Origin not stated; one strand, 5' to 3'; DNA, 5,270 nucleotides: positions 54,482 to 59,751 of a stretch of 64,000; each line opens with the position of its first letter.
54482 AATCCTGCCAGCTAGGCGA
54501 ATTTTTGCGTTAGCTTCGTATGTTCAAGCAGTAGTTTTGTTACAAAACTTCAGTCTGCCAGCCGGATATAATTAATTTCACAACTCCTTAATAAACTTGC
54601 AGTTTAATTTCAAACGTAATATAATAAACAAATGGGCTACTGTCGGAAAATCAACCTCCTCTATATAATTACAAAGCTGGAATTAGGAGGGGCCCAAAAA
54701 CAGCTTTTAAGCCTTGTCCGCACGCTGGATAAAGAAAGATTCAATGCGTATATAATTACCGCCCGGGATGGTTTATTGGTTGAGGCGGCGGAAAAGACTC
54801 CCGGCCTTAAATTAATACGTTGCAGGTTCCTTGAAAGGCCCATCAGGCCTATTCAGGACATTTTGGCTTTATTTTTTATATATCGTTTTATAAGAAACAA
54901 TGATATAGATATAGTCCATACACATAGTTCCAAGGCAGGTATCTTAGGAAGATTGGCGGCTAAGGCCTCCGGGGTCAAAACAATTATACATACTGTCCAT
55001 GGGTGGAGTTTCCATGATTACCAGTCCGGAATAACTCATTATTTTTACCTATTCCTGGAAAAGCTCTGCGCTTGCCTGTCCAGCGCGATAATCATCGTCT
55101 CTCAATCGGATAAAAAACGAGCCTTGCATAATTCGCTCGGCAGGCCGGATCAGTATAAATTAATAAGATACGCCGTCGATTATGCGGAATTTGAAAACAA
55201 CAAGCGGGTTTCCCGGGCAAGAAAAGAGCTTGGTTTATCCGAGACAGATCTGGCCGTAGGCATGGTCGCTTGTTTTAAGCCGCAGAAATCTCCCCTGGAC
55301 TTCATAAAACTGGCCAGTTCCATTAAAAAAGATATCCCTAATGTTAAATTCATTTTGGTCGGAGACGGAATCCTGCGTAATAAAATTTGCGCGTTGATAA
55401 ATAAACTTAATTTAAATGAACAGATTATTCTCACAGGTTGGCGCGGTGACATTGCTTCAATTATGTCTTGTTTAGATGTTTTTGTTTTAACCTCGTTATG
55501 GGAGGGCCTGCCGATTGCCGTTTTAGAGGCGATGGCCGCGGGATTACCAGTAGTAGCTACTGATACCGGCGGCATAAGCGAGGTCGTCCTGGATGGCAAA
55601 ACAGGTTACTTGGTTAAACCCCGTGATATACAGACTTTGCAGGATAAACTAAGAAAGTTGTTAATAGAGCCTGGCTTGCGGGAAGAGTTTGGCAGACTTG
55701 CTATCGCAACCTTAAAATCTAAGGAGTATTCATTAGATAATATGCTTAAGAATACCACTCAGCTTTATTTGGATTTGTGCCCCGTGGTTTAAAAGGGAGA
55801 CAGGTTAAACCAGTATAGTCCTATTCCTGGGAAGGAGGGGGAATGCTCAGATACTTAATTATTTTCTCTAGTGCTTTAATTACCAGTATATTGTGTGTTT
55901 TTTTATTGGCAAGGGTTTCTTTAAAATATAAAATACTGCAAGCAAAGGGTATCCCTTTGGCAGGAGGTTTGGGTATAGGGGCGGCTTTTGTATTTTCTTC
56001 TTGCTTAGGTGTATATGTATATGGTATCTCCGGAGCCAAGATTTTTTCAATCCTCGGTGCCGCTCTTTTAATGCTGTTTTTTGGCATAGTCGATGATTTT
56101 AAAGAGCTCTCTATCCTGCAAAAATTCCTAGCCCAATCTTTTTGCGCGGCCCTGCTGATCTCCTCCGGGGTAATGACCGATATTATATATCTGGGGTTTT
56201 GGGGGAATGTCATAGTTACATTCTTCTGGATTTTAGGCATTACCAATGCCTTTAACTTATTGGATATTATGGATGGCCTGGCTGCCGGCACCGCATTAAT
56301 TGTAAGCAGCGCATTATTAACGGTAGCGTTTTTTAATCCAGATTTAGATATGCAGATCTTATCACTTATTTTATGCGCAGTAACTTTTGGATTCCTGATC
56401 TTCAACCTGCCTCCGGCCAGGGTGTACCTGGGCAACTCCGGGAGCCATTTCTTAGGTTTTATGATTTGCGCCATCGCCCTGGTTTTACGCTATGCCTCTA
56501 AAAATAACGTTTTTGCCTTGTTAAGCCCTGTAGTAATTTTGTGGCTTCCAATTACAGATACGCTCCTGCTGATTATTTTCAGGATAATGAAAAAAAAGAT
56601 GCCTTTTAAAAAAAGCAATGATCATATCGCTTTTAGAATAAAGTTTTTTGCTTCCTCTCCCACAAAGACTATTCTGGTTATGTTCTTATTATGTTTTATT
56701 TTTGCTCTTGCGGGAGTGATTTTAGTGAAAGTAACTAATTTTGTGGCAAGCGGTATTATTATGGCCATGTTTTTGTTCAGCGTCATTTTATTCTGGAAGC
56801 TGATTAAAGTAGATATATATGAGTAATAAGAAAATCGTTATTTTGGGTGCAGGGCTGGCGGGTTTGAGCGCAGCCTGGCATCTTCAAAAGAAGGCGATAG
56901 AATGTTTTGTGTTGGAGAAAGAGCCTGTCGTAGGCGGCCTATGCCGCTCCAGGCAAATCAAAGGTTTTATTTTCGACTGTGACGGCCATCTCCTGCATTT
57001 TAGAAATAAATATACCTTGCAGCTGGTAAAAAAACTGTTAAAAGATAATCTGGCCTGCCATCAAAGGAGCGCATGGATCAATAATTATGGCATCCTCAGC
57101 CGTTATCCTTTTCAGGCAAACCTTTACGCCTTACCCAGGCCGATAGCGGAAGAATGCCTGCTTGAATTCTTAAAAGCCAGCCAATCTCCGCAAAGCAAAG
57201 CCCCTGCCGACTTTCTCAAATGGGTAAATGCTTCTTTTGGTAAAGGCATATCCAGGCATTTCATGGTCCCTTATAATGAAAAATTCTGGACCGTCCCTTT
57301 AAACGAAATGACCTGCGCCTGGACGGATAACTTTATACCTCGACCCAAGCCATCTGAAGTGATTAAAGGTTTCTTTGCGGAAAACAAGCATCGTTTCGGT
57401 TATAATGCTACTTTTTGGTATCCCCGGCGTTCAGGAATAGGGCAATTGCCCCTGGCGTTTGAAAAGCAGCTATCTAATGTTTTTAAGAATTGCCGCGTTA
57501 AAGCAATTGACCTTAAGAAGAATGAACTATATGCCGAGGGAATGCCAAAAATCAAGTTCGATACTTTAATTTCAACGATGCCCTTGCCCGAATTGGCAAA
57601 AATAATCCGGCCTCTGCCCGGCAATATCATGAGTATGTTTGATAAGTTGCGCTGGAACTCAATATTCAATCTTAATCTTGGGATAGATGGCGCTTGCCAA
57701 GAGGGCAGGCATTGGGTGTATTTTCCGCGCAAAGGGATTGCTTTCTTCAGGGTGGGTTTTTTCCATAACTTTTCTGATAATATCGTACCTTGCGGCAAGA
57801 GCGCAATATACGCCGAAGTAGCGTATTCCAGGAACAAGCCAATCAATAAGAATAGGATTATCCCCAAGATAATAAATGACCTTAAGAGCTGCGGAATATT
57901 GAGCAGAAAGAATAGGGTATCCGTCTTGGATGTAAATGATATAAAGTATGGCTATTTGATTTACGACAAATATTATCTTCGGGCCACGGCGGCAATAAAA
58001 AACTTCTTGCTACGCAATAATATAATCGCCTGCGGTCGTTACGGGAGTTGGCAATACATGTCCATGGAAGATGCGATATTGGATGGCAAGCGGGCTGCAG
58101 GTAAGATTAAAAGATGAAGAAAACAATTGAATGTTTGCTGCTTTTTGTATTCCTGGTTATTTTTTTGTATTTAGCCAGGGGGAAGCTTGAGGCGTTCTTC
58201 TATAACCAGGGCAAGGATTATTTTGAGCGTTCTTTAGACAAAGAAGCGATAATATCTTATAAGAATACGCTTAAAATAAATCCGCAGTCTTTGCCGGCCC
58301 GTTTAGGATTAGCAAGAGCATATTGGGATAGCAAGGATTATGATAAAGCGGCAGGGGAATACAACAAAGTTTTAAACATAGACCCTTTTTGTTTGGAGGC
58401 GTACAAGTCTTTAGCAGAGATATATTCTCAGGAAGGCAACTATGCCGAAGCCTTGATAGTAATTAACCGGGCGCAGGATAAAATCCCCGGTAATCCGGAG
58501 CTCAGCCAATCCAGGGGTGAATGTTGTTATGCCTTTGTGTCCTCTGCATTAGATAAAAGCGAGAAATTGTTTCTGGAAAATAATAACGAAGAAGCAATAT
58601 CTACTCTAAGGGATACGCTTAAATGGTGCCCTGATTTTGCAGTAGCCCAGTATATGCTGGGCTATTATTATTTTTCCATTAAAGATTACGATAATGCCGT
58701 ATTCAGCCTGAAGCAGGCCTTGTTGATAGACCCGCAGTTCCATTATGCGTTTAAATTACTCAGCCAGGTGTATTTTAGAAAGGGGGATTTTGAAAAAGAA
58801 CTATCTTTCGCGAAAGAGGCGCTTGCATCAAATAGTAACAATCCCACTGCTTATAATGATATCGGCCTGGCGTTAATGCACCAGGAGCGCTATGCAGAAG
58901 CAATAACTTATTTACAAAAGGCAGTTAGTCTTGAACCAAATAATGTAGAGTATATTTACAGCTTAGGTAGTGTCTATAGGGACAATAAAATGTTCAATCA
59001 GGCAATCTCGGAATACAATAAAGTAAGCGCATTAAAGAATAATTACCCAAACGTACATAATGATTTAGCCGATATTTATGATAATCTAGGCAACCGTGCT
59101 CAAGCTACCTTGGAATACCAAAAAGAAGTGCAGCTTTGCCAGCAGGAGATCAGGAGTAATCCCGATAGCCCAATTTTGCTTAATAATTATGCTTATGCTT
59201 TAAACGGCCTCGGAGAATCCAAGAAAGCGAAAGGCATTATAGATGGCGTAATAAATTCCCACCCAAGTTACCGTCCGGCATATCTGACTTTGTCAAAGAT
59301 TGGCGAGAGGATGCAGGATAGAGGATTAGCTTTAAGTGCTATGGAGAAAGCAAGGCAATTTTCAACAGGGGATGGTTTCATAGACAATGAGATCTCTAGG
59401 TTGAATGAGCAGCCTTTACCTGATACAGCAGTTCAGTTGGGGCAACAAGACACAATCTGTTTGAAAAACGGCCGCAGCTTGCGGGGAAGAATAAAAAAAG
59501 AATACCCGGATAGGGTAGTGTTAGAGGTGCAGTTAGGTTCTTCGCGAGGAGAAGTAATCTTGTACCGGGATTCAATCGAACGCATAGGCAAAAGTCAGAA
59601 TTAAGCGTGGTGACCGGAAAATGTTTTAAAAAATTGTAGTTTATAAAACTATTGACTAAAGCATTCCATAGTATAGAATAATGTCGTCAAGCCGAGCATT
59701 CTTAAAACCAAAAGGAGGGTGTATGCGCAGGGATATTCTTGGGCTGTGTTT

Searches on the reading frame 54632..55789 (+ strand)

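Call 23: search_protein_families(library=pfam, proteins=[window:54632-55789:+], max_evalue=0.0001)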
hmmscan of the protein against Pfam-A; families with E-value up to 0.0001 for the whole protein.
window:54632-55789:+ (386 aa): 7 families
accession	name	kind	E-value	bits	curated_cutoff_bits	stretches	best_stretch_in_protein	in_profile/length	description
PF00534.26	Glycos_transf_1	-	7.8e-41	139.9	26.4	1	196-355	5-167/172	Glycosyl transferases group 1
PF13692.12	Glyco_trans_1_4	-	1.9e-34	119.4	27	1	209-344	4-140/142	Glycosyl transferases group 1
PF13439.12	Glyco_transf_4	-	3.6e-20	73.1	28.5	1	19-183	2-167/170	Glycosyltransferase Family 4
PF13579.12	Glyco_trans_4_4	-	9.2e-17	62.3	29.7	1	19-178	1-155/158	Glycosyl transferase 4-like domain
PF13477.12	Glyco_trans_4_2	-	4e-11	43.7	23.4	1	28-146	16-128/139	Glycosyl transferase 4-like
PF13524.12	Glyco_trans_1_2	-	4.3e-05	23.9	25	1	275-373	41-140/144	Glycosyl transferase-like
PF20706.3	GT4-conflict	-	7.4e-05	22.3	26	0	274-319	275-320/385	Family 4 Glycosyltransferase in conflict systems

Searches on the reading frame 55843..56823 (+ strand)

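Call 67: search_protein_families(library=pfam, proteins=[window:55843-56823:+], max_evalue=0.0001)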
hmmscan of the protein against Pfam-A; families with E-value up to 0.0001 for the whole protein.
window:55843-56823:+ (327 aa): 1 family
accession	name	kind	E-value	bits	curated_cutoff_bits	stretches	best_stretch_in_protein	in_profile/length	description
PF00953.26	Glycos_transf_4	-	2e-32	112.8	27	1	68-215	2-159/160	Glycosyl transferase family 4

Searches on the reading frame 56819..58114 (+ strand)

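Call 67: search_protein_families(library=pfam, proteins=[window:56819-58114:+], max_evalue=0.0001)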
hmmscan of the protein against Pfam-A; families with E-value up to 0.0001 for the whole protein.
window:56819-58114:+ (432 aa): 4 families
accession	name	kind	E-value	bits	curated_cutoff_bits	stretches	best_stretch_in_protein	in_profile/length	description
PF01593.30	Amino_oxidase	-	1.4e-22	81.1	19.8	1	13-430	1-442/443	Flavin containing amine oxidoreductase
PF13450.12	NAD_binding_8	-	5.2e-14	52.7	21.9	1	8-72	1-67/68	NAD(P)-binding Rossmann-like domain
PF01266.30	DAO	-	1.8e-06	28.2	27.9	1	5-40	1-36/353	FAD dependent oxidoreductase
PF00890.30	FAD_binding_2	-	3.1e-05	23.8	20.4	1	6-40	2-36/414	FAD binding domain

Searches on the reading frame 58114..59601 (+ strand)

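Call 67: search_protein_families(library=pfam, proteins=[window:58114-59601:+], max_evalue=0.0001)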
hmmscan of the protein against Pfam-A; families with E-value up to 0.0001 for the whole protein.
window:58114-59601:+ (496 aa): 24 families
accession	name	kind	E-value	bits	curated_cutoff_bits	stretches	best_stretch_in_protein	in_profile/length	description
PF14559.12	TPR_19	-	5.2e-35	120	25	2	44-100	9-64/68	Tetratricopeptide repeat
PF07719.23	TPR_2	-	1e-34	116.2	27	1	245-277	2-34/34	Tetratricopeptide repeat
PF13181.12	TPR_8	-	7.5e-32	107.2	25.7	2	245-277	2-34/34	Tetratricopeptide repeat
PF13414.12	TPR_11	-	3.4e-27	94.3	26.8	2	251-288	1-38/42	TPR repeat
PF13432.12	TPR_16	-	5.4e-27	94.3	32.7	2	64-128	1-65/65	Tetratricopeptide repeat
PF00515.34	TPR_1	-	1.5e-26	91.5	27.8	2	245-277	2-34/34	Tetratricopeptide repeat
PF13428.12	TPR_14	-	4.1e-26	89.2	23.5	0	246-285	3-42/44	Tetratricopeptide repeat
PF13431.12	TPR_17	-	2.8e-25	86.9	24.4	0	267-298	2-33/34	Tetratricopeptide repeat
PF13424.12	TPR_12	-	1.6e-21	76.7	30.1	1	245-308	4-75/77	Tetratricopeptide repeat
PF23914.1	TPR_CcmH_CycH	-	1.8e-16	60.8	42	1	162-276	36-153/158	Cytochrome c-type biogenesis protein H TPR domain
PF13176.12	TPR_7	-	3e-14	52.3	27.9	0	96-129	1-36/36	Tetratricopeptide repeat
PF12569.14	NatA_aux_su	-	2.4e-13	50.3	33.3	1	289-427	117-266/515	N-terminal acetyltransferase A, auxiliary subunit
PF12895.13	ANAPC3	-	3.5e-13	50.1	27.2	1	191-270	4-82/82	Anaphase-promoting complex, cyclosome, subunit 3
PF13174.12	TPR_6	-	1.3e-11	44.7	26.3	0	250-276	6-32/33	Tetratricopeptide repeat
PF13371.12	TPR_9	-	6.5e-11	42.5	35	1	217-277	2-62/73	Tetratricopeptide repeat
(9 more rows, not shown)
